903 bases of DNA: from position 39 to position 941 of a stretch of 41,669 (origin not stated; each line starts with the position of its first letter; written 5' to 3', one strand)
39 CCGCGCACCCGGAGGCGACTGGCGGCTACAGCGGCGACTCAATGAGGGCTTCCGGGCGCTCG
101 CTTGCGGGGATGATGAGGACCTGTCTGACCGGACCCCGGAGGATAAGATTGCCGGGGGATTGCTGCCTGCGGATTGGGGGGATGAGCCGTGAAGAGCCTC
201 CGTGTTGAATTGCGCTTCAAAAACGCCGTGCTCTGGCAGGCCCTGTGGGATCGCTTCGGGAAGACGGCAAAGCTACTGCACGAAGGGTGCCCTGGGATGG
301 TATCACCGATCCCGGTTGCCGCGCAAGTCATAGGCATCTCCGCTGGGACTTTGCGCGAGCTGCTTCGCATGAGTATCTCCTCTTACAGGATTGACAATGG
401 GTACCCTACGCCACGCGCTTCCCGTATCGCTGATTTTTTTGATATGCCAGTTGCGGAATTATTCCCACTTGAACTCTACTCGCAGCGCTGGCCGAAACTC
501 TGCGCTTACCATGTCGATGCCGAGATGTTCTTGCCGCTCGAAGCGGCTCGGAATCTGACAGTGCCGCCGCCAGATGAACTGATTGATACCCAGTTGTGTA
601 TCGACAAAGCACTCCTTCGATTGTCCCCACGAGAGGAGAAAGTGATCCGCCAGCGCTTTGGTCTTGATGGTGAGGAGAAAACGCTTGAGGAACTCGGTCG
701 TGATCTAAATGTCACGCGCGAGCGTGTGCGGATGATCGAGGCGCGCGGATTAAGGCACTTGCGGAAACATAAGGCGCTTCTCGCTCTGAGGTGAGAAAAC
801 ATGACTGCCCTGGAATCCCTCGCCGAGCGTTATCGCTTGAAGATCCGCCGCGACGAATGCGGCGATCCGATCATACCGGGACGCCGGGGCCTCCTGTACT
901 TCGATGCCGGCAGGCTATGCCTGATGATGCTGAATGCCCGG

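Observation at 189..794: XRE-HTH fused to sigma-70 region 3.2/4 with no -10-recognition domain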

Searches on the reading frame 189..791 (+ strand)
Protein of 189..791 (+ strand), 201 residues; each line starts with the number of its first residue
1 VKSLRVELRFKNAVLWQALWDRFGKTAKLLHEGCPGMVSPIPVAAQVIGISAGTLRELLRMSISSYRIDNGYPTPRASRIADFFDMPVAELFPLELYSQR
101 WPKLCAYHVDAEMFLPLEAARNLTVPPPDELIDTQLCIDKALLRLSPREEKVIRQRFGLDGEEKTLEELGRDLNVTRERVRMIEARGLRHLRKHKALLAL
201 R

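Call 3: search_protein_families(library=pfam, proteins=[window:189-791:+], max_evalue=10)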
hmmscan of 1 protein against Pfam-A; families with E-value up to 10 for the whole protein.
window:189-791:+ (201 aa): 3 families
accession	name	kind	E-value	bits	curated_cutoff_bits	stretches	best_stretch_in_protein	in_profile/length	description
PF04545.22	Sigma70_r4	-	2.6e-16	59.3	24.1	1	141-193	1-50/50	Sigma-70, region 4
PF01381.28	HTH_3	-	0.062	13.8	23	1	165-185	11-31/55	Helix-turn-helix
PF08281.18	Sigma70_r4_2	-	0.1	12.7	25.7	1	136-191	2-54/54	Sigma-70, region 4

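Call 4: search_protein_families(library=ncbifam, proteins=[window:189-791:+], max_evalue=10)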
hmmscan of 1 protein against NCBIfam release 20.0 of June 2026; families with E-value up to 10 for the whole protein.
window:189-791:+ (201 aa): 37 families (the best 25 are shown)
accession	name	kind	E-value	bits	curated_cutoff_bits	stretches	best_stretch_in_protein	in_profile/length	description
NF041931.2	MzaA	equivalog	7.4e-20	71.3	800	1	121-195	631-705/726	MZA anti-phage system associated sigma-70 family RNA polymerase sigma factor MzaA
NF004208.0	PRK05658.1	equivalog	3.7e-18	65.8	555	1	136-194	558-619/631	RNA polymerase sigma factor RpoD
NF006666.0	PRK09210.1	equivalog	1.3e-15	57.6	572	1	139-194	303-359/370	RNA polymerase sigma factor RpoD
TIGR02393.1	RpoD_Cterm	equivalog_domain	4.8e-15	55.8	354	1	137-196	169-229/238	RNA polymerase sigma factor RpoD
NF005643.0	PRK07406.1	equivalog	8.3e-15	54.7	500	1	139-194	330-386/397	RNA polymerase sigma factor RpoD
NF004207.0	PRK05657.1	equivalog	3.4e-13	49.7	394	1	134-194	255-316/329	RNA polymerase sigma factor RpoS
TIGR02997.1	Sig70-cyanoRpoD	subfamily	8.4e-13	48.2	384.5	1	138-192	243-298/298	RNA polymerase sigma factor, RpoD/SigA family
TIGR02394.1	rpoS_proteo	equivalog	1e-12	48.2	378.7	1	133-193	211-272/285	RNA polymerase sigma factor RpoS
NF004562.0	PRK05901.1-4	equivalog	1.1e-12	47.3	779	1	140-193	488-542/571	RNA polymerase sigma factor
NF005785.0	PRK07598.1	equivalog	2.7e-12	46.2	554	1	129-195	333-402/415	RNA polymerase sigma factor SigC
NF004561.0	PRK05901.1-3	equivalog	2.2e-11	43.6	582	1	139-193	470-525/537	RNA polymerase sigma factor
TIGR02937.1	sigma70-ECF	superfamily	1.5e-10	41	42.9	1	138-194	111-164/165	sigma-70 family RNA polymerase sigma factor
NF005693.0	PRK07500.1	equivalog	1.8e-10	40.4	315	1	138-193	221-275/289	RNA polymerase factor sigma-32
NF005920.0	PRK07921.1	subfamily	2e-10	40.2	464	1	139-194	261-317/328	RNA polymerase sigma factor SigB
NF005642.0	PRK07405.1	subfamily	3.9e-10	39.4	524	1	136-197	249-311/318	RNA polymerase sigma factor SigD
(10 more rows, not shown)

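Call 5: search_protein_families(library=phrogs, proteins=[window:189-791:+], max_evalue=10)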
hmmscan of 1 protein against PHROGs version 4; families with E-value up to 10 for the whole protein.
window:189-791:+ (201 aa): 5 families
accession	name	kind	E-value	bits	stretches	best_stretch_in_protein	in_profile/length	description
phrog_351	-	transcription regulation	4.1e-15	56.4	1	130-195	661-727/928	RNA polymerase sigma factor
phrog_36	-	transcription regulation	2.8e-05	24.8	1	130-194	125-186/220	transcriptional regulator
phrog_8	-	transcription regulation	0.0094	16.4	1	66-185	107-192/346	transcriptional regulator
phrog_769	-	transcription regulation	0.15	13.1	1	72-95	49-71/89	transcriptional repressor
phrog_27559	-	unknown function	0.2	13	1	149-178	26-54/58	-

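Call 7: search_dna_similar(query=window:189-791:+, collection=phages, mode=protein, max_evalue=0.001, max_rows=30)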
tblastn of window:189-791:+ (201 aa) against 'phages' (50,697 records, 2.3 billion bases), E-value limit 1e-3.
Records with a match: 42; places in all: 43; records where one place covers at least 80% of the query: 1.
Best place of each record, by identity: 60-80% 6; <60% 36.
By first word of the organism name: Bacteriophage 17; Vibrio 10; Klebsiella 4; Listeria 2; Enterococcus 2; Acinetobacter 2; Salmonella 1; Staphylococcus 1; Escherichia 1; Microcystis 1; and 1 more.
By host as written in the record: - 28; Listeria monocytogenes 2; Klebsiella pneumoniae ST147-VIM1 2; Klebsiella pneumoniae ST13-OXA48 2; Homo sapiens 1; Staphylococcus aureus 1; Enterococcus faecalis 1; Escherichia coli O157:H7 ATCC 43895 1; and 4 more.
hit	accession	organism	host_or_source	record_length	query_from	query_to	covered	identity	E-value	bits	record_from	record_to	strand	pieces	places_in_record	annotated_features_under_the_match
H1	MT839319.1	Bacteriophage sp.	human fecal samples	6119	8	192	92%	36.0%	1e-7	56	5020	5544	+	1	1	record has no annotation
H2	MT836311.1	Bacteriophage sp.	human fecal samples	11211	59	200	71%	37.4%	6e-14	75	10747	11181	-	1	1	record has no annotation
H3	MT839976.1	Bacteriophage sp.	human fecal samples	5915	54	192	69%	37.2%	5e-10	64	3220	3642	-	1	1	record has no annotation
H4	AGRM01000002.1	Salmonella enterica subsp. houtenae str. ATCC BAA-1581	Homo sapiens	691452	40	193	77%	32.3%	3e-7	56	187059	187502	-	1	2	RNA polymerase sigma factor RpoS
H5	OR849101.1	Listeria phage LM 4-14-1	Listeria monocytogenes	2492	73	192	60%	38.8%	6e-8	57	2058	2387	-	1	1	record has no annotation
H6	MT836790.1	Bacteriophage sp.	human fecal samples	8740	71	192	61%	37.4%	2e-8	59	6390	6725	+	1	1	record has no annotation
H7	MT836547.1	Bacteriophage sp.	human fecal samples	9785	75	192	59%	33.6%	2e-7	56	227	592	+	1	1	record has no annotation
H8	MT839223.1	Bacteriophage sp.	human fecal samples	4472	114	192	39%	49.4%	6e-9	61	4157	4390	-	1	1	record has no annotation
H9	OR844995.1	Staphylococcus phage SA 1306 Kay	Staphylococcus aureus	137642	114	192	39%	46.3%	4e-8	58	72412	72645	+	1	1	record has no annotation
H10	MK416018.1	Klebsiella phage ST147-VIM1phi7.1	Klebsiella pneumoniae ST147-VIM1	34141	104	192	44%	38.9%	1e-7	57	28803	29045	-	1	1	RNA polymerase sigma factor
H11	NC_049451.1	Klebsiella phage ST147-VIM1phi7.1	Klebsiella pneumoniae ST147-VIM1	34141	104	192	44%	38.9%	1e-7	57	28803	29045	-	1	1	RNA polymerase sigma factor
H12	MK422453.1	Klebsiella phage ST13-OXA48phi12.1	Klebsiella pneumoniae ST13-OXA48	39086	104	192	44%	38.9%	1e-7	57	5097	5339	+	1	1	RNA polymerase sigma factor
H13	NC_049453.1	Klebsiella phage ST13-OXA48phi12.1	Klebsiella pneumoniae ST13-OXA48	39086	104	192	44%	38.9%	1e-7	57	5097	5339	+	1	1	RNA polymerase sigma factor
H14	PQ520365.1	Enterococcus phage IME_EF3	-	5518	130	192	31%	54.7%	4e-8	58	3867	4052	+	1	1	record has no annotation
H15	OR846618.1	Enterococcus phage Efs 1-1-1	Enterococcus faecalis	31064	130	192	31%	54.7%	4e-8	58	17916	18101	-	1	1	record has no annotation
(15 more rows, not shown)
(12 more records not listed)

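Call 10: find_homologous_proteins(query=window:189-791:+, max_evalue=0.001)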
Query window:189-791:+ (201 aa): 762 proteins with E <= 0.001 among 2298 candidates; the best 120 are listed.
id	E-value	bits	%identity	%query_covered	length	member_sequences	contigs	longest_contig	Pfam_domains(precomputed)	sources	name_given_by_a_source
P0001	9.7e-129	445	100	100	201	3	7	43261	PF04545.23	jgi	-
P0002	8.1e-103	360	84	100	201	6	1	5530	PF04545.23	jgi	-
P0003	1.6e-25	108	41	96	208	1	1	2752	PF04545.23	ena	-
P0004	3.6e-23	100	37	96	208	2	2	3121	PF04545.23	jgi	jgi:RNA polymerase sigma factor (sigma-70 family)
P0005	7.7e-18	83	37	99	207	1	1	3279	PF04545.23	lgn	-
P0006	4.4e-14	71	33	96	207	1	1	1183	PF04545.23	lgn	-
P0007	4.3e-11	61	34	74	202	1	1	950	PF04545.23,PF04542.21,PF04539.23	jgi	jgi:RNA polymerase primary sigma factor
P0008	5.8e-11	60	34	74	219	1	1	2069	PF04545.23,PF04542.21,PF04539.23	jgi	jgi:RNA polymerase primary sigma factor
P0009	9.2e-11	60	36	62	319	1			PF04545.23,PF00140.26,PF04542.21,PF04539.23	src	-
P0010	1.1e-10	59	47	41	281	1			PF04545.23,PF04542.21,PF04539.23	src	-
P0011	1.7e-10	59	63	27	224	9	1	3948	PF04545.23,PF04542.21,PF04539.23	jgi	jgi:RNA polymerase primary sigma factor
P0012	1.9e-10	59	36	62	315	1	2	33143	PF04545.23,PF00140.26,PF04542.21,PF04539.23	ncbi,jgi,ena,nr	ncbi:MAG TPA: sigma-70 family RNA polymerase sigma factor [Gaiellaceae bacterium]|jgi:RNA polymerase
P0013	2.0e-10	59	60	28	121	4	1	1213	PF04545.23,PF04539.23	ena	-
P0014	2.1e-10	59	60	28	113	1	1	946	PF04545.23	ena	-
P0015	2.3e-10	58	63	28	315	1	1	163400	PF04545.23,PF00140.26,PF04542.21,PF04539.23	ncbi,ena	-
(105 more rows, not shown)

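Call 11: search_solved_structures(query=window:189-791:+, max_evalue=0.01, show_alignments=3)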
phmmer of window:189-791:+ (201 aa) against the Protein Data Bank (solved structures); distinct sequences matched with E-value up to 0.01: 67 (the best 60 are shown).
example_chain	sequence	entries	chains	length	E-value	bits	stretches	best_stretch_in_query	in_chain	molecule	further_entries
1tty_A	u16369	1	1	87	1.6e-13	54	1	138-193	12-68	RNA polymerase sigma factor rpoD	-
8h3v_G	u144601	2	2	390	3.1e-12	49.8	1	137-193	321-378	RNA polymerase sigma factor SigA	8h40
8gzg_F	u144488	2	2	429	7.6e-12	48.5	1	138-193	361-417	RNA polymerase sigma factor SigA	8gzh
9dvs_G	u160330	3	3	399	8.6e-12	48.4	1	127-193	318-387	RNA polymerase sigma factor SigA1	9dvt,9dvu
4g8x_A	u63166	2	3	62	2e-11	47.2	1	140-192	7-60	RNA polymerase sigma factor rpoD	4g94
4g6d_A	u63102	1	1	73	2.4e-11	46.9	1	140-193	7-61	RNA polymerase sigma factor rpoD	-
1tlh_B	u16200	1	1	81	3.6e-11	46.3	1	141-194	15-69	RNA polymerase sigma factor rpoD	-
7ckq_F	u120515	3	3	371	3.8e-11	46.2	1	138-193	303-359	RNA polymerase sigma factor SigA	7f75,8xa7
2p7v_B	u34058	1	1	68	3.9e-11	46.2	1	142-194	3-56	RNA polymerase sigma factor rpoD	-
7l7b_F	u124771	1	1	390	4.9e-11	45.9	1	138-193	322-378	RNA polymerase sigma factor SigA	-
3t72_o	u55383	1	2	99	5.2e-11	45.8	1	141-193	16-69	RNA polymerase sigma factor rpoD, DNA-directed RNA polymerase subunit beta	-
7ye1_F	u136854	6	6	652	6.9e-11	45.4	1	137-193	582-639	RNA polymerase sigma factor RpoD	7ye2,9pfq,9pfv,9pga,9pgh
9gdo_F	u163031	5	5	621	7.7e-11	45.2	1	140-193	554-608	RNA polymerase sigma factor RpoD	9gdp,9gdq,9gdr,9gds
8x6f_E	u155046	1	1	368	1e-10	44.9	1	135-193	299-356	RNA polymerase sigma factor SigA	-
1ku3_A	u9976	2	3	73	1.2e-10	44.7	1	138-196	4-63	sigma factor sigA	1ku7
1rio_H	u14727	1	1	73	2.4e-10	43.6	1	138-196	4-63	sigma factor SigA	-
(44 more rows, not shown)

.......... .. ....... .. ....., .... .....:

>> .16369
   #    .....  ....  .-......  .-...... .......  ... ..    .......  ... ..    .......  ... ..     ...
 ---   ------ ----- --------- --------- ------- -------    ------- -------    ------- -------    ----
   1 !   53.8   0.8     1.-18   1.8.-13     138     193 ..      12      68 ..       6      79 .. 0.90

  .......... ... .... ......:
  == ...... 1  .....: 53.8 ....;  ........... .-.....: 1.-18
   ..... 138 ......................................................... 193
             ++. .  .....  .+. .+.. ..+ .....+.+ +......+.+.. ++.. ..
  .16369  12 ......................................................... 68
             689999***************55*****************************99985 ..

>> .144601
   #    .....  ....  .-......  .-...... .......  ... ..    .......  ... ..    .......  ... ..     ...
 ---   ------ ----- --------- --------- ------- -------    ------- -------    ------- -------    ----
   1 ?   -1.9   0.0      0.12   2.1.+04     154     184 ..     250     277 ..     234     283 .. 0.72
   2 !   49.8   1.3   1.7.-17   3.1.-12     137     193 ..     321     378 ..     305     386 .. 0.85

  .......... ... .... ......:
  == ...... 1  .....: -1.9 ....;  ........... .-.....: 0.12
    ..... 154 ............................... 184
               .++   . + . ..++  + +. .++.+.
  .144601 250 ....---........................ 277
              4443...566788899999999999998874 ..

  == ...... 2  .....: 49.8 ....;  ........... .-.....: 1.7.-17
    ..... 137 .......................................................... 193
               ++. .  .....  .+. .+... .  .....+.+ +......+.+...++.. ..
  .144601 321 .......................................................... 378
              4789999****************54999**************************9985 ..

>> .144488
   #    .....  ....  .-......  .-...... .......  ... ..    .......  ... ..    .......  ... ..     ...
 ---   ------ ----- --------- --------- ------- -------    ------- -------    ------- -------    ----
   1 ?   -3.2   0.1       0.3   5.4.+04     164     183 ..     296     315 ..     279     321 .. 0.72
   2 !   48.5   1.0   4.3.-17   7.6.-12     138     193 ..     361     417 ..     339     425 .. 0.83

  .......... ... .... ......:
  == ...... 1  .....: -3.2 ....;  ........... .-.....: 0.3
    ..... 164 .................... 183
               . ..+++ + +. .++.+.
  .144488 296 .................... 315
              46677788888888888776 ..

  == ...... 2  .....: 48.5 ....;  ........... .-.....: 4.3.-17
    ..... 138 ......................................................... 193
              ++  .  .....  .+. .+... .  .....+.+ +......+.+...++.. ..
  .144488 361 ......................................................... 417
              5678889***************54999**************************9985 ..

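Call 21: predict_structure(alignment_id=A1)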
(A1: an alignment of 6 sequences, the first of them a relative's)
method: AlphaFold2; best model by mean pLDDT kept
length: 201 residues; sequences in the alignment: 6
mean_pLDDT: 74.3   pTM: 0.43
mean pLDDT of the five models: 74.3, 71.0, 69.4, 68.3, 60.8
residues with pLDDT >= 90: 24; 70-90: 109; 50-70: 45; < 50: 23
segments of 3 or more residues with pLDDT < 50: 97-109, 196-201
pLDDT, mean of each block of 10 residues (from residue 1): 55 81 77 62 88 88 84 90 88 62 43 56 54 70 85 85 87 90 87 56 44
secondary structure, 60 per line:
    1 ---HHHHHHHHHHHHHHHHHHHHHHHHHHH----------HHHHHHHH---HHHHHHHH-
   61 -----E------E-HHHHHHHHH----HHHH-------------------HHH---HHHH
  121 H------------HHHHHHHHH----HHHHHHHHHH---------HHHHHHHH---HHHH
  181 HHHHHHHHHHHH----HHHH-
elements in order: H4-30 H41-48 H52-59 H75-83 H88-91 H117-121 H134-142 H147-156 H166-173 H177-192 H197-200

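Call 23: fold_search(model_id=the predicted structure, library=pdb)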
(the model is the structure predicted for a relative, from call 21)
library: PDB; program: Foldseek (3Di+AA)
matches with E <= 10: 361; with E <= 0.001: 30
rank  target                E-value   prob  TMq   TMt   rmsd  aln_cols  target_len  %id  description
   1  9e87_F                9.4e-05  1.00  0.34  0.22  20.3       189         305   25  De Novo Mycobacterium tuberculosis transcription initiation pre-RPO promoter complex with open Beta' clamp (RNA Polyme (released 2025-10-01)
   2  9e85_F                1.0e-04  1.00  0.33  0.22  21.1       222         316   22  De Novo Mycobacterium tuberculosis transcription initiation promoter complex with 6-mer RNA and closed Beta' clamp (RN (released 2025-10-01)
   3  9gdo_F                1.3e-04  1.00  0.31  0.13  20.6       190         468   25  Cryo-EM structure of Vibrio cholerae RNA polymerase holoenzyme bound to an ompU promoter DNA fragment (released 2025-12-17)
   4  6xl5_F                1.5e-04  1.00  0.33  0.14  17.6       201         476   24  Cryo-EM structure of EcmrR-RNAP-promoter open complex (EcmrR-RPo) (released 2021-04-07)
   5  9a58_A                1.5e-04  1.00  0.33  0.18  19.5       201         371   26  Integrative model of SIGA-RPOC by crosslinking MS and deep learning (released 2024-09-18)
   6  6vvv_F                1.7e-04  1.00  0.32  0.22  21.4       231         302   22  Crystal structure of a Mycobacterium smegmatis transcription initiation complex with Rifampicin-resistant RNA polymera (released 2020-10-21)
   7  7p5x_AF               1.9e-04  1.00  0.33  0.21  20.8       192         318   24  Mycobacterial RNAP with transcriptional activator PafBC (released 2021-12-22)
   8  5vi8_F                2.1e-04  1.00  0.33  0.21  18.2       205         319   23  Structure of a mycobacterium smegmatis transcription initiation complex with an upstream-fork promoter fragment (released 2017-04-26)
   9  6ccv_F                2.3e-04  1.00  0.33  0.22  18.3       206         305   24  Crystal structure of a Mycobacterium smegmatis RNA polymerase transcription initiation complex with inhibitor Rifampic (released 2018-08-15)
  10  7mkj_L                2.6e-04  1.00  0.31  0.13  22.2       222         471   21  Cryo-EM structure of Escherichia coli RNA polymerase bound to T7A1 promoter DNA (released 2021-09-29)
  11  5tw1_F                2.8e-04  1.00  0.33  0.22  20.6       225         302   24  Crystal structure of a Mycobacterium smegmatis transcription initiation complex with RbpA (released 2017-01-18)
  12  8dy9_F                3.6e-04  1.00  0.32  0.21  18.2       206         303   22  Streptomyces venezuelae RNAP unconstrained open promoter complex with WhiA and WhiB transcription factors (released 2023-03-01)
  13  6vvt_F                4.7e-04  1.00  0.33  0.22  18.0       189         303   23  Crystal structure of a Mycobacterium smegmatis transcription initiation complex with Rifampicin-resistant RNA polymera (released 2020-10-21)
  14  8x6f_E                4.9e-04  1.00  0.31  0.23  17.9       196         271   25  Cryo-EM structure of Staphylococcus aureus sigA-dependent RNAP-promoter open complex (released 2024-06-05)
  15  7l7b_F                4.9e-04  1.00  0.28  0.21  17.5       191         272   25  Clostridioides difficile RNAP with fidaxomicin (released 2022-02-02)
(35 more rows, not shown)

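Call 24: find_encoding_contigs(protein=P0003, flank=10000)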
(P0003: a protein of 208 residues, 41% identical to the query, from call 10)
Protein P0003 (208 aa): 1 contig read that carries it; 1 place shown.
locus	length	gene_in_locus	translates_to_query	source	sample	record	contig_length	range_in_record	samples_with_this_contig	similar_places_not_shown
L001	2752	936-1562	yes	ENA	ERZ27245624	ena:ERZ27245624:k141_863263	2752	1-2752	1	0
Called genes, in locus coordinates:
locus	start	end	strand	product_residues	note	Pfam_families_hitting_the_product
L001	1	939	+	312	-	?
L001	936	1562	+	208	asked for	PF04545:Sigma70_r4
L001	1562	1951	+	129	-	-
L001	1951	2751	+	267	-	?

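Call 25: search_protein_representatives(alignment_id=A1)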
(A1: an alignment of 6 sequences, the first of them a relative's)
Query: 6 sequences, 200 profile positions. Proteins with E-value up to 0.001 (for the whole library): 80053; up to 1e-10: 22377; up to 1e-30: 382. The best 150 are listed.
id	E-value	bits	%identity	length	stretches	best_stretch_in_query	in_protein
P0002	2.1e-85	301.9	-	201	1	1-193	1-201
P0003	2.9e-79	281.9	-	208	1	1-200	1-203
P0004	4.6e-78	277.9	-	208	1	1-199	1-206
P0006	7.2e-77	274.0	-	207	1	1-196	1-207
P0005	6.1e-70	251.4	-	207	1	1-199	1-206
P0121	2.6e-56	206.9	-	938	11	138-191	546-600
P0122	6.4e-53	195.9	-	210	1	1-198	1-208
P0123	7.7e-53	195.6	-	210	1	1-196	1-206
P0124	1.4e-52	194.7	-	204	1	2-195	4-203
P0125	2.2e-49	184.3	-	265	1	2-196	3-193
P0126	5.2e-49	183.1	-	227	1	3-198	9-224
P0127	5.7e-49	183.0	-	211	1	1-197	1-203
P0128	6.4e-49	182.8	-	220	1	3-197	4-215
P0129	8.2e-49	182.5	-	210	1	2-194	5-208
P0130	9.7e-49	182.2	-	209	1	1-194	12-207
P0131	1.0e-48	182.2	-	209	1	1-195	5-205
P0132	3.2e-48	180.6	-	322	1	3-198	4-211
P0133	3.6e-48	180.4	-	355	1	2-196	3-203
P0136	8.6e-48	179.1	-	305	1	3-197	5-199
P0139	3.2e-47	177.3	-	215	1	1-196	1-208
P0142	6.7e-47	176.2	-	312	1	3-197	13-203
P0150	1.9e-46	174.7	-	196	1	1-189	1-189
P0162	1.4e-44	168.6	-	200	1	1-198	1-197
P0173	7.9e-44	166.2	-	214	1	1-197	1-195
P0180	3.1e-43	164.3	-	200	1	1-196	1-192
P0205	1.2e-41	159.1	-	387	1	4-197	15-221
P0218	7.4e-41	156.5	-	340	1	3-196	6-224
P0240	6.5e-40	153.4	-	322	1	1-192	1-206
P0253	3.5e-39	151.0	-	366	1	3-197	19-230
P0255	3.9e-39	150.9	-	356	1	4-198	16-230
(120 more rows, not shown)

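Call 27: search_protein_families(library=pfam, alignment_id=A2, max_evalue=0.1)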
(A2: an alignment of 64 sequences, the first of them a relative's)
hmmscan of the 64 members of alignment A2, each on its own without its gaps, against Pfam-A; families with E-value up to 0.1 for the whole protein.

A. member 1, P0001 (201 aa): 2 families
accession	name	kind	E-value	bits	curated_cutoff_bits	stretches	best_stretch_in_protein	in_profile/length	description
PF04545.22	Sigma70_r4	-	2.6e-16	59.3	24.1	1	141-193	1-50/50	Sigma-70, region 4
PF01381.28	HTH_3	-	0.062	13.8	23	0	165-185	11-31/55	Helix-turn-helix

B. families by the number of members that match (of 64 scanned): 39 families (the first 25 are shown)
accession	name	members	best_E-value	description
PF04545.22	Sigma70_r4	64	4.1e-20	Sigma-70, region 4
PF08281.18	Sigma70_r4_2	23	5.7e-06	Sigma-70, region 4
PF16509.11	KORA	9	0.00044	TrfB plasmid transcriptional repressor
PF01381.28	HTH_3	9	0.0014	Helix-turn-helix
PF13518.12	HTH_28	6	0.0015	Helix-turn-helix domain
PF13413.12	HTH_25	4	0.00025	Helix-turn-helix domain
PF13560.12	HTH_31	4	0.003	Helix-turn-helix domain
PF00196.25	GerE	2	0.00091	Bacterial regulatory proteins, luxR family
PF01527.26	HTH_Tnp_1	2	0.0017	Transposase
PF20432.4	Xre-like-HTH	2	0.0056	Antitoxin Xre-like helix-turn-helix domain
PF04967.18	HTH_10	2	0.013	HTH DNA binding domain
PF04539.22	Sigma70_r3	2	0.019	Sigma-70 region 3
PF12844.13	HTH_19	2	0.033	Helix-turn-helix domain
PF13693.12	HTH_35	2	0.052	Winged helix-turn-helix DNA-binding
PF07638.17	Sigma70_ECF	1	0.00062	ECF sigma factor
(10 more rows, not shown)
